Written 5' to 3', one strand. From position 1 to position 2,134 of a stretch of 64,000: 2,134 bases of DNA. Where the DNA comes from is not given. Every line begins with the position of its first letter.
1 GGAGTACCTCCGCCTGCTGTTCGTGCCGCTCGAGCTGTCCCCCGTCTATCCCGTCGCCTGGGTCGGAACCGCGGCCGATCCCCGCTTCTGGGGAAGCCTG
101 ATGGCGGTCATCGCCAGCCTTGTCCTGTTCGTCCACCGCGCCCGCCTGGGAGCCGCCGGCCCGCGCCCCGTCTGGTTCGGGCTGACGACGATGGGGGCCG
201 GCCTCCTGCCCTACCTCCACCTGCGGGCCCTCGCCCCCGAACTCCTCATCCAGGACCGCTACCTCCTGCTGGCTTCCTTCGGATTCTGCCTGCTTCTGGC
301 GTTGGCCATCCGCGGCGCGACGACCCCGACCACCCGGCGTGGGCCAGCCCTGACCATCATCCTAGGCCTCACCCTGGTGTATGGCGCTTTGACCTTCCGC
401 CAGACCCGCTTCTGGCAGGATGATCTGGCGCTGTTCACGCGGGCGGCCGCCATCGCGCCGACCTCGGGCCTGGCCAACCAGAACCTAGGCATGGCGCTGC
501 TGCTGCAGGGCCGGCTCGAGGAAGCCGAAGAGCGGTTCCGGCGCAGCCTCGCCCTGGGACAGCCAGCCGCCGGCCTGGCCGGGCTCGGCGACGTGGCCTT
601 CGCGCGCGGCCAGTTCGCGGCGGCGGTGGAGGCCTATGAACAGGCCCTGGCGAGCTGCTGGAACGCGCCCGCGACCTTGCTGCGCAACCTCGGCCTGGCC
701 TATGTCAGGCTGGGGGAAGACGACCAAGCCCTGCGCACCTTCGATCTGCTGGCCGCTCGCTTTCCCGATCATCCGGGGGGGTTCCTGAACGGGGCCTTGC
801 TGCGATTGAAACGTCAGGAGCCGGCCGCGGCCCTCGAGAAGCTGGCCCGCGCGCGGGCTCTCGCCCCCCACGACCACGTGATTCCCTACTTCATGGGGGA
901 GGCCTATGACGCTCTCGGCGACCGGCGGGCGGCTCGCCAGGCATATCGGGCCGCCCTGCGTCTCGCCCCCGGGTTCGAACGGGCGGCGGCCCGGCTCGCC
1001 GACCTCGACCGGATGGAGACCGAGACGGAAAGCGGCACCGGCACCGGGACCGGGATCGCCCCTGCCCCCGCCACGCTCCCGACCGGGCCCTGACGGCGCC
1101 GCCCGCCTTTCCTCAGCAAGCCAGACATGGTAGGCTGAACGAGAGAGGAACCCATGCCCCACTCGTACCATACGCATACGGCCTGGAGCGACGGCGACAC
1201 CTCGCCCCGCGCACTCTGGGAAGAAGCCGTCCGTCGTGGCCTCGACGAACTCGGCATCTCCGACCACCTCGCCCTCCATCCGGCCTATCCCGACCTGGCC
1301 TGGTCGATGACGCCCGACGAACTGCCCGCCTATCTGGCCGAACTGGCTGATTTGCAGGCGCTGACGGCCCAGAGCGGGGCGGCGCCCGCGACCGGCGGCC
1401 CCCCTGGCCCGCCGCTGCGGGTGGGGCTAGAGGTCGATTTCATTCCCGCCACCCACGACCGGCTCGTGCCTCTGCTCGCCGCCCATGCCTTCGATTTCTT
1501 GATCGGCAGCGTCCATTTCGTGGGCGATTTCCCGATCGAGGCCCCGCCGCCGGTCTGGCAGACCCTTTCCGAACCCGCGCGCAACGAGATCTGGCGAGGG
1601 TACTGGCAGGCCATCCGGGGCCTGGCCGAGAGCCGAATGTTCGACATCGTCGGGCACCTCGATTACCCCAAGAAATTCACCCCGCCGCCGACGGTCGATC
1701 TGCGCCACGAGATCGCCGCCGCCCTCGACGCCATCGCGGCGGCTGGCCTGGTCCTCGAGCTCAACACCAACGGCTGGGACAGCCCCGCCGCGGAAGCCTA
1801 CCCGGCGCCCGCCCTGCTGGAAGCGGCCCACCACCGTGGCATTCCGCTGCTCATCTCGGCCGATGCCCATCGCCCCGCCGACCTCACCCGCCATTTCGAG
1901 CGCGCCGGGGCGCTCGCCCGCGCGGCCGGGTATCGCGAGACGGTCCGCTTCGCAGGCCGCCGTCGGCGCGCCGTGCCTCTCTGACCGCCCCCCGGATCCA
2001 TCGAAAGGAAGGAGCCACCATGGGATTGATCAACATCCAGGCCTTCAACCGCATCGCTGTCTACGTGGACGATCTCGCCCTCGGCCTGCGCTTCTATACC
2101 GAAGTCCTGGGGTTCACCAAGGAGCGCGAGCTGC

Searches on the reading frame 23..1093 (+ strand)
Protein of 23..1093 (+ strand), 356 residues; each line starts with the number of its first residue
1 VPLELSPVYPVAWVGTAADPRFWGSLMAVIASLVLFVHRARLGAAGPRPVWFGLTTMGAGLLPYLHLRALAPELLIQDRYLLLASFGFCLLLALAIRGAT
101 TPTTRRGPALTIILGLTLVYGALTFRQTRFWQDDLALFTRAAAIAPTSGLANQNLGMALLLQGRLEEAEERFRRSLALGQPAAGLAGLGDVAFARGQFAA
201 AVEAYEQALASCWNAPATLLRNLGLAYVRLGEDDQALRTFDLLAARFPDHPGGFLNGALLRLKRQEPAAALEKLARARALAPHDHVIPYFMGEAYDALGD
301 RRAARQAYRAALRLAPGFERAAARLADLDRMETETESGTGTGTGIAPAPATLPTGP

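Call 22: search_protein_families(library=pfam, proteins=[window:23-1093:+], max_evalue=0.001)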
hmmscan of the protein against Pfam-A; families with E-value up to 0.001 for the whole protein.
window:23-1093:+ (356 aa): 14 families
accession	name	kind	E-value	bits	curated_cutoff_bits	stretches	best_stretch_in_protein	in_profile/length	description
PF07719.23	TPR_2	-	1.3e-17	62.8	27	1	289-317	5-33/34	Tetratricopeptide repeat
PF13428.12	TPR_14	-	1.8e-14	53.2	23.5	0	184-220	3-39/44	Tetratricopeptide repeat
PF14559.12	TPR_19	-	5.7e-14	52.6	25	1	192-251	1-59/68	Tetratricopeptide repeat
PF13181.12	TPR_8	-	1.6e-13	50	25.7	1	289-316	5-32/34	Tetratricopeptide repeat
PF13424.12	TPR_12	-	4.3e-13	49.7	30.1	2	154-210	8-73/77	Tetratricopeptide repeat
PF00515.34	TPR_1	-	7.2e-13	48.2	27.8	0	183-209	2-28/34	Tetratricopeptide repeat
PF13432.12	TPR_16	-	4.2e-11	43.5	32.7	2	188-251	3-65/65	Tetratricopeptide repeat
PF13176.12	TPR_7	-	4.2e-10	39.3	27.9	0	220-242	2-24/36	Tetratricopeptide repeat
PF13174.12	TPR_6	-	5.7e-09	36.5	26.3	0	222-250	5-33/33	Tetratricopeptide repeat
PF13414.12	TPR_11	-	1.3e-08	34.8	26.8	1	189-231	1-42/42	TPR repeat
PF13431.12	TPR_17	-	2.3e-06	27.8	24.4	1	137-170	1-34/34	Tetratricopeptide repeat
PF13374.12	TPR_10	-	5.1e-06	26.8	27.5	0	154-178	7-31/42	Tetratricopeptide repeat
PF17874.7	TPR_MalT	-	5.3e-05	23.1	45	0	146-227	37-125/336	MalT-like TPR region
PF13371.12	TPR_9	-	0.00068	20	35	1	225-286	3-64/73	Tetratricopeptide repeat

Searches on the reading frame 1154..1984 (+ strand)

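Call 22: search_protein_families(library=pfam, proteins=[window:1154-1984:+], max_evalue=0.001)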
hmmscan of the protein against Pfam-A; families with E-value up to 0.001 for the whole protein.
window:1154-1984:+ (276 aa): 1 family
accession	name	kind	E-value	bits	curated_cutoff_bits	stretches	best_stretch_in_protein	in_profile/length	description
PF02811.25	PHP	-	5e-18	66.4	26.4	1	5-206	2-164/164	PHP domain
